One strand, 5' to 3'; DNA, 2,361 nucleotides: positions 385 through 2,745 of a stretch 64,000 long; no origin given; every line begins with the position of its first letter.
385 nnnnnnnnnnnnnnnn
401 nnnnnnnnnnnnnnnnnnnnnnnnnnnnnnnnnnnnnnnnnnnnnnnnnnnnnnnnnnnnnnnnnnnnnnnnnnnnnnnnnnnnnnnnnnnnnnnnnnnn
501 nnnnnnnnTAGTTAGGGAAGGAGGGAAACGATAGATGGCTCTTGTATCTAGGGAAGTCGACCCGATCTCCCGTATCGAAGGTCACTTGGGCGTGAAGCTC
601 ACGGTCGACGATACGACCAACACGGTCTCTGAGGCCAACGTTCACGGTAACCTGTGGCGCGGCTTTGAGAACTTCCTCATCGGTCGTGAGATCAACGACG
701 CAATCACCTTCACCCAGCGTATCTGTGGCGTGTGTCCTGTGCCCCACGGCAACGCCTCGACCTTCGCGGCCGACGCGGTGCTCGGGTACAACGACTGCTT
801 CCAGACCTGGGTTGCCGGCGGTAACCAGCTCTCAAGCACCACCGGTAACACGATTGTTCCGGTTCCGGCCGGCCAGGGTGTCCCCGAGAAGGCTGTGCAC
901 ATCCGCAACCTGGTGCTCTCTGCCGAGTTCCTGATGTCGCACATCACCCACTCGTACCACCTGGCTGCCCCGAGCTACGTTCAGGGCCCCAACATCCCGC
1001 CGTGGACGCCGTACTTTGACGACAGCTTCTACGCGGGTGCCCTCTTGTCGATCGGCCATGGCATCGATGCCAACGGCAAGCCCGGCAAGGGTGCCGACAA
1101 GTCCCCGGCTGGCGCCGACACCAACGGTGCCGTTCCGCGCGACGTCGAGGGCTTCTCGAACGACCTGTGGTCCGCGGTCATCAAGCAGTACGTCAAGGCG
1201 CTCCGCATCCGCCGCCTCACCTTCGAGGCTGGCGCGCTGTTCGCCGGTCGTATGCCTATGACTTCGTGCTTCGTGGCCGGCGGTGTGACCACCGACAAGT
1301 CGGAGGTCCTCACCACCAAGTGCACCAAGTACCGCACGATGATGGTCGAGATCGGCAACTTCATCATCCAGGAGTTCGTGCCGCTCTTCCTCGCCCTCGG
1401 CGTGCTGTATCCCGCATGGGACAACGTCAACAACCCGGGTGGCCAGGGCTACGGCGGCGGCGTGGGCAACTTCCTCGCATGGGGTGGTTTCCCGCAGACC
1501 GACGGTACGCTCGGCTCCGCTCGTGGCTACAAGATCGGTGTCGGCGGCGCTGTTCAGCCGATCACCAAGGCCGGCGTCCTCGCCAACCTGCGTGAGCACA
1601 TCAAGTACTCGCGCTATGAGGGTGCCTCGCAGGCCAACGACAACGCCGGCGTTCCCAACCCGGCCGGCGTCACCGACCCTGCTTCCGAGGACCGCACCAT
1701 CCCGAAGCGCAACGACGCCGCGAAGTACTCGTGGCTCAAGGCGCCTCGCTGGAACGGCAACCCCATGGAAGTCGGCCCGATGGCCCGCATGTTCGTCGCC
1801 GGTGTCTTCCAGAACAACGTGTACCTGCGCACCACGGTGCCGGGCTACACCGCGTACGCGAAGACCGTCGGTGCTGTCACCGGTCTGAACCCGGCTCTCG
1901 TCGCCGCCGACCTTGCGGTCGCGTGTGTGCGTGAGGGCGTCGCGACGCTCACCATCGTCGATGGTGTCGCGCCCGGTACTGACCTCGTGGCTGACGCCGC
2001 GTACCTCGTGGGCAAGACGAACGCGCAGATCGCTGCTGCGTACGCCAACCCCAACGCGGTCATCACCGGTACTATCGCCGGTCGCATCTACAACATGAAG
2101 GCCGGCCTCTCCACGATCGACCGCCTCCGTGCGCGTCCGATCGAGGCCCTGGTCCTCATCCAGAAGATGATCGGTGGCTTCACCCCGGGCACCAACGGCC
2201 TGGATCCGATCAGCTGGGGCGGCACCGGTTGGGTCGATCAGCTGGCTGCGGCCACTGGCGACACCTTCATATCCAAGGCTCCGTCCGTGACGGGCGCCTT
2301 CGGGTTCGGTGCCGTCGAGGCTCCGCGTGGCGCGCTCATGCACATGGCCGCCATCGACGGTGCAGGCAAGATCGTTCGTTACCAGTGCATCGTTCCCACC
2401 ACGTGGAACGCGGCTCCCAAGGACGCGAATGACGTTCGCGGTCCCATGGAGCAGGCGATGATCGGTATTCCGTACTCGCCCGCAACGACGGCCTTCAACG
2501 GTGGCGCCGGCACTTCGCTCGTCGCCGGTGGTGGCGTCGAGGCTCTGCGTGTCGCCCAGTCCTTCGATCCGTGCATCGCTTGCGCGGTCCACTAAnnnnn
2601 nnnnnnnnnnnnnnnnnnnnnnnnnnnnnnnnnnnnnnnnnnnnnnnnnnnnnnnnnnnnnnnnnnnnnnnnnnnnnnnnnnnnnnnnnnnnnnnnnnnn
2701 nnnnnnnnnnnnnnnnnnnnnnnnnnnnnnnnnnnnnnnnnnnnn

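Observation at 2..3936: Hydrogenase wired directly to an OmcS-type nanowire cytochrome in one terminator-bounded operon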

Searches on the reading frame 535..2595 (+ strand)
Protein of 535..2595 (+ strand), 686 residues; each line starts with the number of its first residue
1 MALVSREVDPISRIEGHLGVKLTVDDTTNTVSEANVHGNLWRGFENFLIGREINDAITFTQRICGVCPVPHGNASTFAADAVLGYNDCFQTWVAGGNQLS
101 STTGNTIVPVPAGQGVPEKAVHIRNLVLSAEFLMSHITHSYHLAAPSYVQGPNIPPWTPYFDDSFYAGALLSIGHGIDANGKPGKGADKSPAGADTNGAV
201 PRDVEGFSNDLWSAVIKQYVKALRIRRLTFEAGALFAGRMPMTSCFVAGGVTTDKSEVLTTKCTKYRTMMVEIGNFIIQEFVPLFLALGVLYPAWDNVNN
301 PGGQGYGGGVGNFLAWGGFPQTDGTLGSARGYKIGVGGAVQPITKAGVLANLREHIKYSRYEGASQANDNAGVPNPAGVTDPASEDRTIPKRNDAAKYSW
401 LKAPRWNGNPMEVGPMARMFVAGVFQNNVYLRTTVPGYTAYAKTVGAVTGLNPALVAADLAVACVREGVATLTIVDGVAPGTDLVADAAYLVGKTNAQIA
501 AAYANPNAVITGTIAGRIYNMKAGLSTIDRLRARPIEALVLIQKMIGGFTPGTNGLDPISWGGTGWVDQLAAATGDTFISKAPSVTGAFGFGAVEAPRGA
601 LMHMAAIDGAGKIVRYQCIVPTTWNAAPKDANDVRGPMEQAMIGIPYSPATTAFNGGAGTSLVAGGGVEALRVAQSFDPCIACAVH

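Call 4: search_protein_families(library=pfam, proteins=[window:535-2595:+], max_evalue=0.01)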
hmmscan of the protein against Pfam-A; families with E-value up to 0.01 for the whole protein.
window:535-2595:+ (686 aa): 1 family
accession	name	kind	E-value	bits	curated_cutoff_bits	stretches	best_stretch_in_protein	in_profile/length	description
PF00374.24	NiFeSe_Hases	-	2.7e-75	254.7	25.8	4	498-686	341-508/508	Nickel-dependent hydrogenase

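Call 6: search_solved_structures(query=window:535-2595:+, max_evalue=0.001)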
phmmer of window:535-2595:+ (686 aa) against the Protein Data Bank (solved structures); distinct sequences matched with E-value up to 0.001: 68 (the best 60 are shown).
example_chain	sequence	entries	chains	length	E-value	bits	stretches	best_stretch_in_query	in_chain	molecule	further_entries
5jsu_B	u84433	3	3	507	8.6e-56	193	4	207-422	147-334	Periplasmic [NiFeSe] hydrogenase, large subunit, selenocysteine-containing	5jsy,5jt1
4kl8_L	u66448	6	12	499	1.7e-55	192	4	216-422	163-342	Nickel-dependent hydrogenase large subunit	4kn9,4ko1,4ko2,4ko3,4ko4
1cc1_L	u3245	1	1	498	2e-55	191.7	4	216-422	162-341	HYDROGENASE (LARGE SUBUNIT)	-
6z8o_B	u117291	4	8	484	3.5e-55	191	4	207-422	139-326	Periplasmic [NiFeSe] hydrogenase, large subunit, selenocysteine-containing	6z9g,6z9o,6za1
6ru9_B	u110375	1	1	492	3.6e-55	190.9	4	207-422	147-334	Periplasmic [NiFeSe] hydrogenase, large subunit, selenocysteine-containing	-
6z8m_B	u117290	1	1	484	5.5e-55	190.3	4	207-422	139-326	Periplasmic [NiFeSe] hydrogenase, large subunit, selenocysteine-containing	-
6ruc_B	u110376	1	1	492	5.7e-55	190.3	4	207-422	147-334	Periplasmic [NiFeSe] hydrogenase, large subunit, selenocysteine-containing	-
3ze6_B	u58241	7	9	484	6.5e-55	190.1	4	207-422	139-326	PERIPLASMIC [NIFESE] HYDROGENASE, LARGE SUBUNIT, SELENOCYS SELENOCYSTEINE-CONTAINING | PERIPLASMIC [NIFESE] HYDROGENASE, LARGE SUBUNIT, SELENOCYSTEINE-CONTAININ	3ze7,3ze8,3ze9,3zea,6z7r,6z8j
6rtp_B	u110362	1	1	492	6.5e-55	190.1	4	207-422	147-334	Periplasmic [NiFeSe] hydrogenase, large subunit, selenocysteine-containing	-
2wpn_B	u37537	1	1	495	7.2e-55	189.9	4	207-422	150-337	PERIPLASMIC [NIFESE] HYDROGENASE, LARGE SUBUNIT, SELENOCYSTEINE-CONTAINING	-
5jsh_B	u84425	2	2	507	8.3e-55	189.7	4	207-422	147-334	Periplasmic [NiFeSe] hydrogenase, large subunit, selenocysteine-containing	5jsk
1ubh_L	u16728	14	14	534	1.1e-48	169.4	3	217-427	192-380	Periplasmic [NiFe] hydrogenase large subunit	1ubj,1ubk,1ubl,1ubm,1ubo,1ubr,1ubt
1h2r_L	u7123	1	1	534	1.3e-48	169.2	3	217-427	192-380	PROTEIN (PERIPLASMIC [NIFE] HYDROGENASE LARGE SUBUNIT)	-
4u9h_L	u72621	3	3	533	1.3e-48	169.2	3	217-427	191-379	Periplasmic [NiFe] hydrogenase large subunit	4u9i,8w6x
5xle_L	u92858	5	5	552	1.7e-48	168.9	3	217-427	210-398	Periplasmic [NiFe] hydrogenase large subunit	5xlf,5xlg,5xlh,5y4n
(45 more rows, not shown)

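Call 7: find_encoding_contigs(protein=window:535-2595:+, flank=10000, max_places=6)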
Protein window:535-2595:+ (686 aa): no gene with exactly this product is on record in the collection.

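Call 10: search_protein_families(library=ncbifam, proteins=[window:535-2595:+], max_evalue=0.01)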
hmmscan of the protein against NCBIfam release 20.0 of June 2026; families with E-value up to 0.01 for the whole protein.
window:535-2595:+ (686 aa): 8 families
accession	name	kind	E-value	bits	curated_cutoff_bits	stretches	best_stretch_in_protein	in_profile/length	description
NF033181.1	NiFeSe_hydrog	equivalog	4.5e-94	316.1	600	3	112-424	79-354/507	nickel-dependent hydrogenase large subunit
NF045518.1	H2_NiFeSe_large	exception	2.2e-83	280.7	780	4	209-422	137-322/485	NiFeSe hydrogenase large subunit HysA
NF007550.0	PRK10170.1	equivalog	8.7e-46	156.5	1101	3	585-686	496-582/597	Ni/Fe-hydrogenase large subunit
NF007778.0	PRK10467.1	equivalog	7.5e-45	153.2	969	3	572-686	452-552/567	hydrogenase 2 large subunit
TIGR03295.1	frhA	equivalog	6.3e-27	94.6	392.5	2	7-84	6-83/412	coenzyme F420 hydrogenase subunit alpha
NF041785.2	VhuA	equivalog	3.7e-23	81.7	800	3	8-84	6-81/418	F420-non-reducing hydrogenase Vhu subunit A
NF040828.1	sulfhyd_ShyA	equivalog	1.4e-15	57.1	700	1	589-686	331-411/415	NAD(P)-dependent hydrogenase/sulfhydrogenase 2 subunit alpha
NF040832.1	sulfhyd_HydA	equivalog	5.8e-10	38.8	880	1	7-86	6-84/426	NADPH-dependent hydrogenase/sulfhydrogenase 1 subunit alpha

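Call 37: find_homologous_proteins(query=window:535-2595:+)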
Query window:535-2595:+ (686 aa): 1699 proteins with E <= 0.001 among 8000 candidates; the best 120 are listed.
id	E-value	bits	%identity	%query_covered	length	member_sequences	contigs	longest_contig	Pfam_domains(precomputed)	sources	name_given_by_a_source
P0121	0.0e+0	1524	97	100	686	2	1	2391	PF00374.25,PF27537.1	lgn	-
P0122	0.0e+0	1164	76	100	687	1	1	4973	PF00374.25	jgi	-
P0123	0.0e+0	1072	71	100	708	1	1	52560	PF00374.25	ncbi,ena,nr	ncbi:MAG: hypothetical protein CVT67_09535 [Actinobacteria bacterium HGW-Actinobacteria-7]|nr:MAG: h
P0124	0.0e+0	1057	70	100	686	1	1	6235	PF00374.25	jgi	jgi:Ni,Fe-hydrogenase I large subunit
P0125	0.0e+0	1052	69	100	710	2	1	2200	PF00374.25,PF27537.1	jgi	-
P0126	0.0e+0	1045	69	100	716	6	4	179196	PF00374.25,PF27537.1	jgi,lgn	jgi:Ni,Fe-hydrogenase I large subunit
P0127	0.0e+0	1013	69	100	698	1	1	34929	PF00374.25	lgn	-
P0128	2.7e-279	947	66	99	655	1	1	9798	PF00374.25,PF27537.1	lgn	-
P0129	3.2e-279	946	65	99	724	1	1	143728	PF00374.25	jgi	-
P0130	8.7e-266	902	61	99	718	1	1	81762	PF00374.25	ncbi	-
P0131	5.4e-256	870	60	99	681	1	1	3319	PF00374.25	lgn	-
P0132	1.1e-249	849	61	99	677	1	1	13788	PF00374.25,PF27537.1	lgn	-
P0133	2.5e-249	848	58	100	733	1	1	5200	PF00374.25,PF27537.1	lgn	-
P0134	8.4e-248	843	61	99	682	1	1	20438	PF00374.25,PF27537.1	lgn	-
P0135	8.9e-248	842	60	99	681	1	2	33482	PF00374.25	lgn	-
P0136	1.9e-246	838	60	99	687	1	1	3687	PF00374.25,PF27537.1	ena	-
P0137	3.5e-244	831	59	99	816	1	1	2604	PF00374.25,PF27537.1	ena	-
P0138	4.5e-244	830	62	99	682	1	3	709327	PF00374.25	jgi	jgi:Ni,Fe-hydrogenase I large subunit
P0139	3.8e-239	814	58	100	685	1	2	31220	PF00374.25,PF27537.1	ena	-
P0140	6.1e-239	813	58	100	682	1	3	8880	PF00374.25,PF27537.1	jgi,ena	-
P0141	8.5e-237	806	58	99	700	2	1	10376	PF00374.25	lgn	-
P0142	2.1e-232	792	58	100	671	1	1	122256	PF00374.25,PF27537.1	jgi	-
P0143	6.3e-231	787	57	99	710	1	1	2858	PF00374.25,PF27537.1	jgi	-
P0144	1.6e-229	782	57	100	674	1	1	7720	PF00374.25,PF27537.1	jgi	-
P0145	7.5e-228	777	58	99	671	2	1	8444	PF00374.25,PF27537.1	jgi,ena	-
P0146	2.9e-227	775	58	99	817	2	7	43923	PF00374.25,PF27537.1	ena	-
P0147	1.1e-224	766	58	99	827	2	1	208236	PF00374.25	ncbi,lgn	-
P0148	1.2e-223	763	56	99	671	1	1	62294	PF00374.25,PF27537.1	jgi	-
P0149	3.0e-220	751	57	99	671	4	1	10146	PF00374.25,PF27537.1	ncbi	-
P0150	3.0e-220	751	55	100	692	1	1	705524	PF00374.25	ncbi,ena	-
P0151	8.7e-220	750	56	99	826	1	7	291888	PF00374.25,PF27537.1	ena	-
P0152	5.6e-219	747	53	99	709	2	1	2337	PF00374.25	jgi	jgi:Ni,Fe-hydrogenase I large subunit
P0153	1.1e-218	746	55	99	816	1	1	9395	PF00374.25,PF27537.1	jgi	-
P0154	1.3e-217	743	55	100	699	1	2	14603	PF00374.25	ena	-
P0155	7.5e-217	740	56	99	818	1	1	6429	PF00374.25,PF27537.1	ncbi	-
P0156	1.6e-216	739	54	100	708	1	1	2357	PF00374.25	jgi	jgi:Ni,Fe-hydrogenase I large subunit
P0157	3.1e-216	738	56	99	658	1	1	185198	PF00374.25,PF27537.1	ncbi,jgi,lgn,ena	ncbi:MAG: nickel-dependent hydrogenase large subunit [Coriobacteriia bacterium]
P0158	8.0e-214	730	55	99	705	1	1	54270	PF00374.25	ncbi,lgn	-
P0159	6.0e-213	727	53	100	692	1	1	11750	PF00374.25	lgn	-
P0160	1.4e-212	726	54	100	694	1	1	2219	PF00374.25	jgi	jgi:Ni,Fe-hydrogenase I large subunit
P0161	6.5e-212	724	53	99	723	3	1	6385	PF00374.25,PF27537.1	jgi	-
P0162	2.2e-210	719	54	99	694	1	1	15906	PF00374.25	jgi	jgi:Ni,Fe-hydrogenase I large subunit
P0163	7.6e-206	704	51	100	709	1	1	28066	PF00374.25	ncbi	-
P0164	8.6e-203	694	53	100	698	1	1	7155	PF00374.25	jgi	jgi:Ni,Fe-hydrogenase I large subunit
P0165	1.1e-200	687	52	99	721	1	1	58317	PF00374.25,PF27537.1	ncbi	-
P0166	6.5e-200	684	50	94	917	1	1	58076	PF00374.25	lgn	-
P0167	1.1e-199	684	53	99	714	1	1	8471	PF00374.25,PF27537.1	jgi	jgi:Ni,Fe-hydrogenase I large subunit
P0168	2.6e-199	682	53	99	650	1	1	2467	PF00374.25,PF27537.1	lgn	-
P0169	7.4e-198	677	54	99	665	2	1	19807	PF00374.25,PF27537.1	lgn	-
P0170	6.9e-197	674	54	99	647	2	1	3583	PF00374.25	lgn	-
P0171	8.8e-197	674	54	99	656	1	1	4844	PF00374.25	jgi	jgi:hydrogenase large subunit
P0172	4.2e-196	672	51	99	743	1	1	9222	PF00374.25,PF27537.1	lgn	-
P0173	3.9e-195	668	52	99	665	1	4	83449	PF00374.25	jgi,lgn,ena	-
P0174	2.3e-194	666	53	100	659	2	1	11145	PF00374.25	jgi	jgi:hydrogenase large subunit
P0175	1.2e-193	664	53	99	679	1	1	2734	PF00374.25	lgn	-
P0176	3.3e-192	659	52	99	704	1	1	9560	PF00374.25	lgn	-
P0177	3.8e-192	659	54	99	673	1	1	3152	PF00374.25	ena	-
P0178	4.0e-192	659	49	99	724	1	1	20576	PF00374.25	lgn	-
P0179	9.7e-192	657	55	65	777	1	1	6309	PF00374.25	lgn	-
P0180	1.4e-190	653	53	99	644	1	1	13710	PF00374.25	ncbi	-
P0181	2.0e-190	653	51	100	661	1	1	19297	PF00374.25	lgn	-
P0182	7.7e-190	651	52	99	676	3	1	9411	PF00374.25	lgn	-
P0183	1.1e-188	647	52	99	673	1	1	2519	PF00374.25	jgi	jgi:Ni,Fe-hydrogenase I large subunit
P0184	3.1e-187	642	51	100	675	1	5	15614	PF00374.25,PF27537.1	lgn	-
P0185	6.6e-186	638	51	99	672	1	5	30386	PF00374.25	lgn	-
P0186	4.8e-184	632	50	100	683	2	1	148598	PF00374.25,PF27537.1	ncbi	-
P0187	1.0e-183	631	49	100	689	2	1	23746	PF00374.25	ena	-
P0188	1.6e-183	630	50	99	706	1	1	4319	PF00374.25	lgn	-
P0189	1.7e-182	627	50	99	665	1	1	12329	PF00374.25,PF27537.1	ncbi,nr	ncbi:MAG: nickel-dependent hydrogenase large subunit [Coriobacteriia bacterium]|nr:nickel-dependent 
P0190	3.3e-182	626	50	99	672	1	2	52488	PF00374.25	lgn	-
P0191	3.6e-182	626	50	99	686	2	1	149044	PF00374.25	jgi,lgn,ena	-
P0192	3.5e-181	622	50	99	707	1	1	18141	PF00374.25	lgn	-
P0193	6.9e-181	621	50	100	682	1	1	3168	PF00374.25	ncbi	-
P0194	1.0e-180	621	51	99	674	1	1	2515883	PF00374.25,PF27537.1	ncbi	-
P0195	1.3e-180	620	51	99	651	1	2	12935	PF00374.25,PF27537.1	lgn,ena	-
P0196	2.1e-180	620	49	99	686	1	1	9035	PF00374.25,PF27537.1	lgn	-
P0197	5.4e-180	618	50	99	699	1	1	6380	PF00374.25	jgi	jgi:hydrogenase large subunit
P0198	1.4e-179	617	50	99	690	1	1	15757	PF00374.25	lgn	-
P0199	6.9e-179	615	66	65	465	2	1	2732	PF00374.25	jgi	jgi:Ni,Fe-hydrogenase I large subunit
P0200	7.7e-179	615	50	99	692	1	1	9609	PF00374.25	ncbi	-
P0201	8.5e-179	614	49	100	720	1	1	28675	PF00374.25,PF27537.1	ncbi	-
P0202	1.3e-178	614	50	99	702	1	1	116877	PF00374.25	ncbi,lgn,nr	ncbi:MAG: nickel-dependent hydrogenase large subunit [Actinobacteria bacterium]|nr:nickel-dependent 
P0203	1.4e-178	614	50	99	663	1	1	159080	PF00374.25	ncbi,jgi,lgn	ncbi:MAG TPA: nickel-dependent hydrogenase large subunit [Coriobacteriia bacterium]|jgi:hydrogenase 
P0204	7.8e-178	611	51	99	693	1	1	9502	PF00374.25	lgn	-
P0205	9.9e-178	611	50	99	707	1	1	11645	PF00374.25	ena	-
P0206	1.8e-177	610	50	99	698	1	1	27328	PF00374.25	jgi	jgi:Ni,Fe-hydrogenase I large subunit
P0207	7.0e-177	608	50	79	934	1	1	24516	PF00374.25,PF27537.1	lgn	-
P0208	4.1e-176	606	49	100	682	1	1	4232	PF00374.25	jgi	jgi:hydrogenase large subunit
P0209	4.4e-176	605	49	99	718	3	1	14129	PF00374.25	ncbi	-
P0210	1.3e-175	604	49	99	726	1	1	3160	PF00374.25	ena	-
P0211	2.3e-175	603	48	99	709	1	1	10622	PF00374.25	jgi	jgi:Ni,Fe-hydrogenase I large subunit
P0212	2.4e-175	603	48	99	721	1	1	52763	PF00374.25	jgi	jgi:Ni,Fe-hydrogenase I large subunit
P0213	1.1e-174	601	49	99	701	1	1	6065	PF00374.25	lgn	-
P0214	1.1e-174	601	49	100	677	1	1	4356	PF00374.25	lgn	-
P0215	1.2e-174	601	48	99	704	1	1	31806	PF00374.25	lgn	-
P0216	1.3e-174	601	47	100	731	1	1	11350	PF00374.25,PF27537.1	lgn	-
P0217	2.2e-174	600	56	48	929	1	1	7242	PF00374.25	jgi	jgi:Ni,Fe-hydrogenase I large subunit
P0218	2.8e-174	600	48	99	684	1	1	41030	PF00374.25,PF27537.1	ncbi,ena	-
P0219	3.0e-174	599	49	99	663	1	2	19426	PF00374.25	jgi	-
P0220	1.9e-173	597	47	99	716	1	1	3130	PF00374.25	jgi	-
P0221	6.7e-173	595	49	99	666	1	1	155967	PF00374.25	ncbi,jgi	-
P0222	6.1e-172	592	49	100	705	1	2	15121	PF00374.25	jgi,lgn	-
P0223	8.7e-172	591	47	99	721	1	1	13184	PF00374.25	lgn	-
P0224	1.9e-171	590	49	100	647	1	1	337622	PF00374.25,PF27537.1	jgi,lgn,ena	-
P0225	5.8e-171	589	48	99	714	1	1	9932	PF00374.25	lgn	-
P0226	1.2e-170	588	47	99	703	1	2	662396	PF00374.25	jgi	-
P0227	2.7e-170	586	48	99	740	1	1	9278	PF00374.25,PF27537.1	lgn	-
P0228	2.9e-170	586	49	100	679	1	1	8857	PF00374.25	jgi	jgi:Ni,Fe-hydrogenase I large subunit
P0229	8.4e-170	585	48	99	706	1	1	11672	PF00374.25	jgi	jgi:Ni,Fe-hydrogenase I large subunit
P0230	9.4e-170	585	47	99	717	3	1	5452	PF00374.25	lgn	-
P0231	1.1e-169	584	50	99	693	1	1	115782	PF00374.25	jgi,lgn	-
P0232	1.1e-169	584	47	100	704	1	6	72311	PF00374.25,PF27537.1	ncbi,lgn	ncbi:MAG: hypothetical protein Kow0056_16680 [Coriobacteriia bacterium]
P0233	1.6e-169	584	57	42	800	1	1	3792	PF00374.25,PF27537.1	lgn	-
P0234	1.7e-169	584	48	100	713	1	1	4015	PF00374.25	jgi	-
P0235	2.1e-169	583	48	99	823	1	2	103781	PF00374.25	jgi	jgi:Ni,Fe-hydrogenase I large subunit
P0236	2.4e-169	583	47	99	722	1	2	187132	PF00374.25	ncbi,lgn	-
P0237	3.6e-169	583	49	99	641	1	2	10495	PF00374.25,PF27537.1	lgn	-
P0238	5.7e-169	582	48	99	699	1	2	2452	PF00374.25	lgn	-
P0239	6.6e-169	582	46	99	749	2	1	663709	PF00374.25,PF27537.1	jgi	-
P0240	7.1e-169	582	47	99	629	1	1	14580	PF00374.25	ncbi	-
